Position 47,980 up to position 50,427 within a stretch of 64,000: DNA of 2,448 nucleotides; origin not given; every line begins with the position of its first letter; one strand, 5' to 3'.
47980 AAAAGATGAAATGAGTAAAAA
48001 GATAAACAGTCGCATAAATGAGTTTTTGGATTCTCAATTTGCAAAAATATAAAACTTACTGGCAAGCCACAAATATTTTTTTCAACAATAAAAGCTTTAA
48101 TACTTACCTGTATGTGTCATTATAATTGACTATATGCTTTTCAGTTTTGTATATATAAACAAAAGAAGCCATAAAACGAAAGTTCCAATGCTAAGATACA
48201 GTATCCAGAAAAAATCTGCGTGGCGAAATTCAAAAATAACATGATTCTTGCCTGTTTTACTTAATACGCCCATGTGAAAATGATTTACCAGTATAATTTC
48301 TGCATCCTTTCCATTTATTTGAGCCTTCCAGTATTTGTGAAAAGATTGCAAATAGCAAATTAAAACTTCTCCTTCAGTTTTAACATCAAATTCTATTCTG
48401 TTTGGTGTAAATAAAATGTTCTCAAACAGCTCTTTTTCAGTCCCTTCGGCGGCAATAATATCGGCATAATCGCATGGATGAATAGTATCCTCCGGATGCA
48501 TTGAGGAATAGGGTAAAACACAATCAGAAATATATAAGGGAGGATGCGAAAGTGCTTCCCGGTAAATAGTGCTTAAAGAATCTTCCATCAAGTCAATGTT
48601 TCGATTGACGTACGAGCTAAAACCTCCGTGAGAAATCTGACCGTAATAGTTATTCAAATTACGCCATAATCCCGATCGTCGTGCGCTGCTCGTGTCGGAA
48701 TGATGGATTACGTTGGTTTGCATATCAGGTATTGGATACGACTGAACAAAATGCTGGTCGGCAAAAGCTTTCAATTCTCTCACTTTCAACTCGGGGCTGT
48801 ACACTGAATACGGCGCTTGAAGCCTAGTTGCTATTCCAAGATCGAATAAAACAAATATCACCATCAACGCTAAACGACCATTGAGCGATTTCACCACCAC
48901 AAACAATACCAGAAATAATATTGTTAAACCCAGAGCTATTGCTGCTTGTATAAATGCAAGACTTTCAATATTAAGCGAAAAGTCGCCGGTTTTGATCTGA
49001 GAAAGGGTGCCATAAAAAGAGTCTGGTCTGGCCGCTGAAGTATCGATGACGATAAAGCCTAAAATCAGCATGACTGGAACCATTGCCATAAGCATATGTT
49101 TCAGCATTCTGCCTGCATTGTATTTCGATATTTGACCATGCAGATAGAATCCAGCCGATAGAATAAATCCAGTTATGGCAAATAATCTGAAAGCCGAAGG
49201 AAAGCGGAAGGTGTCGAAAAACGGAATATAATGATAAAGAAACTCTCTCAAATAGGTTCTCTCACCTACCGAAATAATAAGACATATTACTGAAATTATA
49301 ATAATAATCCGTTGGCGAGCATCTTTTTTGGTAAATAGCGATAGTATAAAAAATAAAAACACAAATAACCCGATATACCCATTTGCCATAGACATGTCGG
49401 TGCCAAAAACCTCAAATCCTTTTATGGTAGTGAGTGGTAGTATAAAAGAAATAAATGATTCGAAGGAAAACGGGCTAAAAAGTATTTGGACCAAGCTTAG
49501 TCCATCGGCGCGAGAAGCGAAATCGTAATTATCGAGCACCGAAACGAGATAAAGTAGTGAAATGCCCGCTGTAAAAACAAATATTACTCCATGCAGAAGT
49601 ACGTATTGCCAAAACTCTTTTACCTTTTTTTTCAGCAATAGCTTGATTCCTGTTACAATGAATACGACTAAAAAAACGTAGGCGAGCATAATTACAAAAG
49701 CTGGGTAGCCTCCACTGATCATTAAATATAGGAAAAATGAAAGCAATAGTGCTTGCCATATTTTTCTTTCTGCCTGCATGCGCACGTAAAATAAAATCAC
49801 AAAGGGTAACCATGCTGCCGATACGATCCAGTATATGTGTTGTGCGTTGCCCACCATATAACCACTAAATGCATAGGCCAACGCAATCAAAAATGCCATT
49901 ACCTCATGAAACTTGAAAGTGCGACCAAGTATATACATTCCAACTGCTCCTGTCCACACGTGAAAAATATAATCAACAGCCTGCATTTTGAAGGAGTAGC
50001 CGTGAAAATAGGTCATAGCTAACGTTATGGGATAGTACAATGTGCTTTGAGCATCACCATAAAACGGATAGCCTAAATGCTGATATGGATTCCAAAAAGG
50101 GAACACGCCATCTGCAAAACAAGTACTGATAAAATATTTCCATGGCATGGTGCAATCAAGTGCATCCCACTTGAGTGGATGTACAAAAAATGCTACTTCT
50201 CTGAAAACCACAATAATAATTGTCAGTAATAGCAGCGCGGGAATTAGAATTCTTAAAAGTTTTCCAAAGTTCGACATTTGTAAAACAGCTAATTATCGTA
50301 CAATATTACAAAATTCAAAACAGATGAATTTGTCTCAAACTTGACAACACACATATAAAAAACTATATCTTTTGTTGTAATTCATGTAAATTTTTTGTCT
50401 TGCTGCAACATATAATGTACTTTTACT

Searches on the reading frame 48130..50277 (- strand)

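Call 70: search_protein_families(library=pfam, proteins=[window:48130-50277:-], max_evalue=0.00001)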
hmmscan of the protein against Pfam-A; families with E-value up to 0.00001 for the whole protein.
window:48130-50277:- (715 aa): 1 family
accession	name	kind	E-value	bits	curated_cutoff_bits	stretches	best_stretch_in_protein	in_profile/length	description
PF09586.16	YfhO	-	6e-10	38.6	28.5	1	52-481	44-439/835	Bacterial membrane protein YfhO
